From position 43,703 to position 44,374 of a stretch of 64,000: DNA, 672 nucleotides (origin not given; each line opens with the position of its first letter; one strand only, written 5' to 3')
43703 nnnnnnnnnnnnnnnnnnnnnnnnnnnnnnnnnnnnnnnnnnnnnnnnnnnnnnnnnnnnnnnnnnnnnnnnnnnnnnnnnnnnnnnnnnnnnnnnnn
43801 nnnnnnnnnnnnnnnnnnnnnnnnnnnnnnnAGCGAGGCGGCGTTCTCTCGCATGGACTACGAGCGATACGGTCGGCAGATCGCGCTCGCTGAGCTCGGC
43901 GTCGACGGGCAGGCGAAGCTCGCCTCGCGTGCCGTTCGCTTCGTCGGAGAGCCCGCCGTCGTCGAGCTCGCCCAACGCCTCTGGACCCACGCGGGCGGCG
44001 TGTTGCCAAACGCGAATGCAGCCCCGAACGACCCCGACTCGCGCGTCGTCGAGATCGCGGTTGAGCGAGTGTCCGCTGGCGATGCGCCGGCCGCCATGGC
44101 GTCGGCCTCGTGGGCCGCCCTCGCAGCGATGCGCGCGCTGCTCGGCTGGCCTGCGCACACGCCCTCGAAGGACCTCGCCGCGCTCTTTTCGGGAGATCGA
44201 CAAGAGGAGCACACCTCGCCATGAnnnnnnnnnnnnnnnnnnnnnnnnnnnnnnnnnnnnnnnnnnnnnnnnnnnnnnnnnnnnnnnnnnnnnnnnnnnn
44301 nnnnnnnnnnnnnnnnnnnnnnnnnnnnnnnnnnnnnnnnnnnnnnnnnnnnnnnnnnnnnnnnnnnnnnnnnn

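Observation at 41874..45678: A ubiquitin-like sulfur-carrier cluster: CysK, E1-like, Ubl, E1-fragment ORF, CysM and JAMM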

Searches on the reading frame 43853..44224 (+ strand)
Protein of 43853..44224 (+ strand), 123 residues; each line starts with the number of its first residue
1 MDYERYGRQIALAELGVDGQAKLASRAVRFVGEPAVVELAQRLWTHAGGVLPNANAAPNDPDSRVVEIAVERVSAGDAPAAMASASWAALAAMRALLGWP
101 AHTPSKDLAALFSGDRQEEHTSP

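Call 3: search_protein_families(library=pfam, proteins=[window:43853-44224:+], max_evalue=0.01)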
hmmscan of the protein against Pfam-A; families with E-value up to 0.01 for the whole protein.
window:43853-44224:+ (123 aa): 0 families

Its stop overlaps the cysM start (ATGA). No Pfam family (call 3).

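Call 4: search_protein_families(library=ncbifam, proteins=[window:43853-44224:+], max_evalue=0.01)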
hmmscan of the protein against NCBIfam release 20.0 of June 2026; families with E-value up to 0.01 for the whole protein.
window:43853-44224:+ (123 aa): 4 families
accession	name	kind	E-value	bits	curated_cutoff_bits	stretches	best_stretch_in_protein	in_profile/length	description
TIGR02356.1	adenyl_thiF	equivalog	0.00055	19.4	275.25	1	5-43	1-39/203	thiazole biosynthesis adenylyltransferase ThiF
NF004281.0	PRK05690.1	subfamily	0.0028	16.9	266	1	3-33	10-40/250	molybdopterin-synthase adenylyltransferase MoeB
NF005646.0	PRK07411.1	equivalog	0.0036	16.5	633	1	2-33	15-46/390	molybdopterin-synthase adenylyltransferase MoeB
NF006444.0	PRK08762.1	equivalog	0.0067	15.1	449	1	4-33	126-155/387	molybdopterin-synthase adenylyltransferase MoeB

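Call 5: find_homologous_proteins(query=window:43853-44224:+, max_evalue=0.001)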
Query window:43853-44224:+ (123 aa): 4 proteins with E <= 0.001 among 156 candidates.
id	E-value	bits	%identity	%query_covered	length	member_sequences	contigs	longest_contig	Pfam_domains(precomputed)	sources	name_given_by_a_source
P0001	5.2e-67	242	94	100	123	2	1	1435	-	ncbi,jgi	jgi:hypothetical protein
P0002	5.4e-38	148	64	98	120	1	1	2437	-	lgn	-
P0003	3.7e-35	139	62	98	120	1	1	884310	-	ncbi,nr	ncbi:MAG: hypothetical protein JNK05_19505 [Myxococcales bacterium]|nr:hypothetical protein [Myxococ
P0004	1.1e-33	134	62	98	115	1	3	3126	-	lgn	-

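Call 7: find_encoding_contigs(protein=P0003, flank=6000, max_places=3)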
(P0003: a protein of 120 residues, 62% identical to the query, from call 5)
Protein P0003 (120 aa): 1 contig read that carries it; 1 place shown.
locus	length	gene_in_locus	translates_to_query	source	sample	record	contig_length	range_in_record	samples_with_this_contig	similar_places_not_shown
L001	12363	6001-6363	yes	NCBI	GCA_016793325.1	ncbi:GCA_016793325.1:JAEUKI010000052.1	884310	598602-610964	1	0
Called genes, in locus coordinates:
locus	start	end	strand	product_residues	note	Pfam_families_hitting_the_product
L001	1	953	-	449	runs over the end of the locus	-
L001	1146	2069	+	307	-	PF05951:Peptidase_M15_2, PF08291:Peptidase_M15_3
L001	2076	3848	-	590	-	PF00069:Pkinase, PF06293:Kdo (weak), PF07714:PK_Tyr_Ser-Thr, PF03109:ABC1 (weak), PF14531:Kinase-like (weak)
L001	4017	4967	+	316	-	PF00291:PALP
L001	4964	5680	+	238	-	PF00044:Gp_dh_N (faint), PF00899:ThiF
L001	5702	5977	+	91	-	PF02597:ThiS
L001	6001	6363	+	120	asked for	-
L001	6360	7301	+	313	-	PF00291:PALP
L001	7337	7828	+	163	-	PF14464:Prok-JAB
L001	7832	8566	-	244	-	PF02463:SMC_N (weak), PF00005:ABC_tran, PF13304:AAA_21 (weak)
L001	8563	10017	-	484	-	PF00497:SBP_bac_3, PF00528:BPD_transp_1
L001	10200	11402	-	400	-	-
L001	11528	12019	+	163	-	-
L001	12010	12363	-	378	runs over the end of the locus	PF01757:Acyl_transf_3 (weak), PF07786:HGSNAT_cat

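Call 12: search_solved_structures(query=A1, max_evalue=10, show_alignments=5)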
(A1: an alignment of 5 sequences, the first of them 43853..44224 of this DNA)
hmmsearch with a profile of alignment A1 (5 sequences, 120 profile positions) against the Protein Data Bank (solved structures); distinct sequences matched with E-value up to 10: 4.
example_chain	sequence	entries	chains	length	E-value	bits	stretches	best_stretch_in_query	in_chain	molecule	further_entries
1zud_1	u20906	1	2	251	0.051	17.3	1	2-32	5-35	Adenylyltransferase thiF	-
1zfn_A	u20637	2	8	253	0.052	17.2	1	2-32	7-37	Adenylyltransferase thiF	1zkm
6xa2_A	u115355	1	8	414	1.4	12.6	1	71-112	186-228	TamI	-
6xa3_A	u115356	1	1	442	1.6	12.5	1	71-112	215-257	TamI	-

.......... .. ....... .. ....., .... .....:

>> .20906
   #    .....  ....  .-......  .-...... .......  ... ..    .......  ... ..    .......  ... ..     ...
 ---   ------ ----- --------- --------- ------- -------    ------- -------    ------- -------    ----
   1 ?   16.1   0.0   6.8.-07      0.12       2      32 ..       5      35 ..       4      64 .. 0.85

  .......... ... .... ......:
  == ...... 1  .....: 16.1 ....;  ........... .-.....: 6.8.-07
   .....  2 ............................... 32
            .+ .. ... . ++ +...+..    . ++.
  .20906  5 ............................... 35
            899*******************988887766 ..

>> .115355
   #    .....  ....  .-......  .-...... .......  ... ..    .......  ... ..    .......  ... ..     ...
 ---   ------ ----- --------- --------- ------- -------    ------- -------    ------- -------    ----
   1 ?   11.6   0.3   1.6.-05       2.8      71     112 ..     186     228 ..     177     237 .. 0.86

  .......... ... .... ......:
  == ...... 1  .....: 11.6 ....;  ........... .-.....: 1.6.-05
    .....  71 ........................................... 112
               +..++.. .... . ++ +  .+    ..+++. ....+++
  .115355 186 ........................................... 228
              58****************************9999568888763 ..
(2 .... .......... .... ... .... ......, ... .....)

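Call 26: search_protein_representatives(alignment_id=A1)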
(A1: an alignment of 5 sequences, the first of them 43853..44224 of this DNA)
Query: 5 sequences, 120 profile positions. Proteins with E-value up to 0.001 (for the whole library): 44; up to 1e-10: 15; up to 1e-30: 1. The best 44 are listed.
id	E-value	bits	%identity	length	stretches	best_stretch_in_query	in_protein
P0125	3.0e-32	127.8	-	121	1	1-110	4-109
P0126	3.6e-25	104.9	-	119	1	1-94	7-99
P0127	3.9e-20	88.7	-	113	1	1-109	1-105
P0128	1.8e-18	83.3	-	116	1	1-108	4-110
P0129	4.2e-16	75.7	-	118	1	1-111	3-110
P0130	6.2e-16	75.1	-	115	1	1-109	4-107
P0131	1.7e-15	73.7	-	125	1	1-91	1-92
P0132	7.5e-15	71.6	-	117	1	1-111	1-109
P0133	5.6e-14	68.8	-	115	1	1-102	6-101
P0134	6.7e-13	65.3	-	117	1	1-97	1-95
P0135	7.1e-13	65.2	-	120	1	1-96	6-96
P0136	8.3e-13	65.0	-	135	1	1-110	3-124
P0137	2.2e-12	63.6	-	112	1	1-113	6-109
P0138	7.7e-12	61.9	-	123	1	1-106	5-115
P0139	9.6e-11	58.4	-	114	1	1-109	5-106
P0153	1.2e-06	45.1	-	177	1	1-105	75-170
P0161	1.2e-04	38.7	-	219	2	4-48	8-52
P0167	8.4e-04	36.0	-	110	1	3-102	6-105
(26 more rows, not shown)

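Call 43: predict_structure(alignment_id=A6)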
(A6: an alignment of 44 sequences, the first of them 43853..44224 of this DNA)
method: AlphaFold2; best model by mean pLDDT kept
length: 123 residues; sequences in the alignment: 44
mean_pLDDT: 84.8   pTM: 0.77
mean pLDDT of the five models: 84.8, 83.2, 82.2, 80.9, 79.9
residues with pLDDT >= 90: 65; 70-90: 33; 50-70: 24; < 50: 1
segments of 3 or more residues with pLDDT < 50: none
pLDDT, mean of each block of 10 residues (from residue 1): 58 72 92 97 94 85 87 92 97 95 91 70 52
secondary structure, 60 per line:
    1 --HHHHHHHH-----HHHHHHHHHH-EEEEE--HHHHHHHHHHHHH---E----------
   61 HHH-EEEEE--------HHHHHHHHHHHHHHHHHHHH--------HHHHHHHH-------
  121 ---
elements in order: H3-10 H16-25 E27-31 H34-46 E65-69 H78-97 H106-113

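Call 47: fold_search(model_id=the predicted structure, library=pdb)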
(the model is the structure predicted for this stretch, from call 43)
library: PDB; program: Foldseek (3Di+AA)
matches with E <= 10: 192; with E <= 0.001: 0
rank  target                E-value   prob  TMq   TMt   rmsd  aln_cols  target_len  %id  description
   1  1zfn_A                2.6e-02  0.92  0.39  0.21  10.2       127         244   19  Structural Analysis of Escherichia coli ThiF (released 2005-06-14)
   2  1jw9_B                4.8e-02  0.72  0.35  0.20  10.0       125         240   20  Structure of the Native MoeB-MoaD Protein Complex (released 2001-11-21)
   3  1zkm_D                5.4e-02  0.77  0.35  0.19  11.0       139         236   20  Structural Analysis of Escherichia Coli ThiF (released 2005-06-14)
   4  1zud_1                5.4e-02  0.72  0.35  0.19  10.8       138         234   20  Structure of ThiS-ThiF protein complex (released 2006-01-31)
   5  1zfn_D                8.4e-02  0.80  0.39  0.22   9.6       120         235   18  Structural Analysis of Escherichia coli ThiF (released 2005-06-14)
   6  6yuc_D                9.5e-02  0.72  0.35  0.17   9.0       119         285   14  Crystal structure of Uba4-Urm1 from Chaetomium thermophilum (released 2020-07-22)
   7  6z6s_DDD              9.5e-02  0.72  0.35  0.17   9.0       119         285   14  Crystal structure of Uba4-Urm1 from Chaetomium thermophilum (released 2020-07-22)
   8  1jwa_B                1.2e-01  0.51  0.34  0.22  10.1       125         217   20  Structure of the ATP-bound MoeB-MoaD Protein Complex (released 2001-11-21)
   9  1zud_3                1.5e-01  0.89  0.51  0.28   9.0       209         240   14  Structure of ThiS-ThiF protein complex (released 2006-01-31)
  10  1zkm_B                2.0e-01  0.57  0.37  0.21   9.7       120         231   18  Structural Analysis of Escherichia Coli ThiF (released 2005-06-14)
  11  6yub_B                2.1e-01  0.57  0.36  0.18   9.4       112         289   17  Crystal structure of Uba4 from Chaetomium thermophilum (released 2020-07-22)
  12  1zfn_B                2.4e-01  0.63  0.39  0.22   9.2       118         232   19  Structural Analysis of Escherichia coli ThiF (released 2005-06-14)
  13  1zkm_C                2.9e-01  0.97  0.35  0.18   1.7        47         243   36  Structural Analysis of Escherichia Coli ThiF (released 2005-06-14)
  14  9hmp_A                3.2e-01  0.47  0.35  0.14   9.4       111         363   14  X-ray structure of S. cerevisiae threonylcarbamoyladenosine dehydratase 1 (residues 50-429) in complex with AMP (released 2025-12-24)
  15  3kyc_A                3.4e-01  0.21  0.27  0.12  12.5       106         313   24  Human SUMO E1 complex with a SUMO1-AMP mimic (released 2010-02-16)
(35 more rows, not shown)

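Call 55: search_protein_families(library=padloc, proteins=[window:43853-44224:+], max_evalue=0.01)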
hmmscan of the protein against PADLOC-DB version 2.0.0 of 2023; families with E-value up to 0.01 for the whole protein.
window:43853-44224:+ (123 aa): 0 families

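Call 79: find_encoding_contigs(protein=P0161, flank=4000, max_places=2)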
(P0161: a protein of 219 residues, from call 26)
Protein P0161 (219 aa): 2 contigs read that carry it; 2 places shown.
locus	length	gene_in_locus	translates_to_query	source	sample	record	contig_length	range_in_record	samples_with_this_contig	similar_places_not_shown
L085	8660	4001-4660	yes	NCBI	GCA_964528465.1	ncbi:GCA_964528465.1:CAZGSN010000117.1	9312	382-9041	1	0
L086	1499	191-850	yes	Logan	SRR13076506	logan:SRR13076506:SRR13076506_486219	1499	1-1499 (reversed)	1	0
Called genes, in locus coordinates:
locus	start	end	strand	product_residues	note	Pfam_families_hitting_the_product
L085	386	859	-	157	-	-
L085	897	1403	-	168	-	-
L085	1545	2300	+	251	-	-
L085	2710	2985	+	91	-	PF02597:ThiS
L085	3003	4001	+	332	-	PF00291:PALP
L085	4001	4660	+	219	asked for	PF00899:ThiF (faint)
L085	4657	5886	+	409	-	-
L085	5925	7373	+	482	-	PF00939:Na_sulph_symp, PF03600:CitMHS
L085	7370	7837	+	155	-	PF00582:Usp (weak)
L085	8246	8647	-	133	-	PF13366:PDDEXK_3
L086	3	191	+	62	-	?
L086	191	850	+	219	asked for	PF00899:ThiF (faint)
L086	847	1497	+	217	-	?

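Call 80: find_encoding_contigs(protein=P0167, flank=4000, max_places=2)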
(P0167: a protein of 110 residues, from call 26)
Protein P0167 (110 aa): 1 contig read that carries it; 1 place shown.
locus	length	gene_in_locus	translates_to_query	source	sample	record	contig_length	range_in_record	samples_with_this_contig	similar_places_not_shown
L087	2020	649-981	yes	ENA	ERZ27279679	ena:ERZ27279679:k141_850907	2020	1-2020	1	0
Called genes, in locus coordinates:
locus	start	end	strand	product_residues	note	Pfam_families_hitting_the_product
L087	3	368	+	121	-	?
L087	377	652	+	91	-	PF02597:ThiS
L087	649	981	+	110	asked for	PF00899:ThiF (weak)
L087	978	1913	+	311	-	PF00291:PALP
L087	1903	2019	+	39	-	?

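Call 81: search_protein_families(library=pfam, proteins=[L085:1545-2300:+, L085:2710-2985:+, L085:3003-4001:+, L085:4001-4660:+, L085:4657-5886:+, L087:3-368:+, L087:649-981:+, L087:978-1913:+], max_evalue=0.1)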
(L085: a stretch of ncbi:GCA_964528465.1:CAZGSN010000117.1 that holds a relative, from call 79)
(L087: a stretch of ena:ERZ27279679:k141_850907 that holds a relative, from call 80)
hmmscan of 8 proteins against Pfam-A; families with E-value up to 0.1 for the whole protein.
L085:1545-2300:+ (251 aa): 0 families

L085:2710-2985:+ (91 aa): 2 families
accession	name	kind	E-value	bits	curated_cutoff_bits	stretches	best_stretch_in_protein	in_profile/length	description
PF02597.26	ThiS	-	1.8e-18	67.3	22.5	1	5-91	1-76/76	ThiS family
PF09138.17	Urm1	-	0.0024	18.6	21.8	1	26-91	31-96/96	Urm1 (Ubiquitin related modifier)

L085:3003-4001:+ (332 aa): 1 family
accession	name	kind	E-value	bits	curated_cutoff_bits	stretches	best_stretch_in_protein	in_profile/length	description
PF00291.31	PALP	-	4.4e-74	249.9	35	1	18-299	2-295/295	Pyridoxal-phosphate dependent enzyme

L085:4001-4660:+ (219 aa): 1 family
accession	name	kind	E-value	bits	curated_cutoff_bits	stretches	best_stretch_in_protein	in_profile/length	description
PF00899.27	ThiF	-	5.8e-10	39.2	28.1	2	10-56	1-47/238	ThiF family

L085:4657-5886:+ (409 aa): 1 family
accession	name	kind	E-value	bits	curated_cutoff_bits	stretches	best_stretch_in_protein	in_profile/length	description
PF04055.27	Radical_SAM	-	6.8e-05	23.5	29.5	1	129-281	10-152/166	Radical SAM superfamily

L087:3-368:+ (121 aa): 1 family
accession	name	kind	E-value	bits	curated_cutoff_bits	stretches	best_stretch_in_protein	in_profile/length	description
PF00291.31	PALP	-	1.5e-17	64.4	35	1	2-88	211-295/295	Pyridoxal-phosphate dependent enzyme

L087:649-981:+ (110 aa): 3 families
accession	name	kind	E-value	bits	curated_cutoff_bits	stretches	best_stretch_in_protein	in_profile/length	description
PF00899.27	ThiF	-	5.2e-08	32.8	28.1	1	9-55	1-47/238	ThiF family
PF02826.25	2-Hacid_dh_C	-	0.0043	16.9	25.1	1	6-63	11-71/178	D-isomer specific 2-hydroxyacid dehydrogenase, NAD binding domain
PF01488.26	Shikimate_DH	-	0.055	14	24.3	1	24-55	8-39/138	Shikimate / quinate 5-dehydrogenase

L087:978-1913:+ (311 aa): 1 family
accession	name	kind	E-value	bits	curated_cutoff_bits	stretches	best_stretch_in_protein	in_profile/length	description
PF00291.31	PALP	-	1e-64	219.2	35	1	12-291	3-292/295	Pyridoxal-phosphate dependent enzyme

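Call 88: find_encoding_contigs(protein=P0153, flank=4000, max_places=2)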
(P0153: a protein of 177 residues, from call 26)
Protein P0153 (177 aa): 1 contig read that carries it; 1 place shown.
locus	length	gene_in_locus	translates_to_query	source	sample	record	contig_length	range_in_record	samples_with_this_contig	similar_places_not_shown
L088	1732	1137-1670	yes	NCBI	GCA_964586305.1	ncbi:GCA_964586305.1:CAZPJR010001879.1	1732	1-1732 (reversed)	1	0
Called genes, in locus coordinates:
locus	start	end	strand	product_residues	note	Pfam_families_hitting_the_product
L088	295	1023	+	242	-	PF00899:ThiF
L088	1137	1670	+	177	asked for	PF02597:ThiS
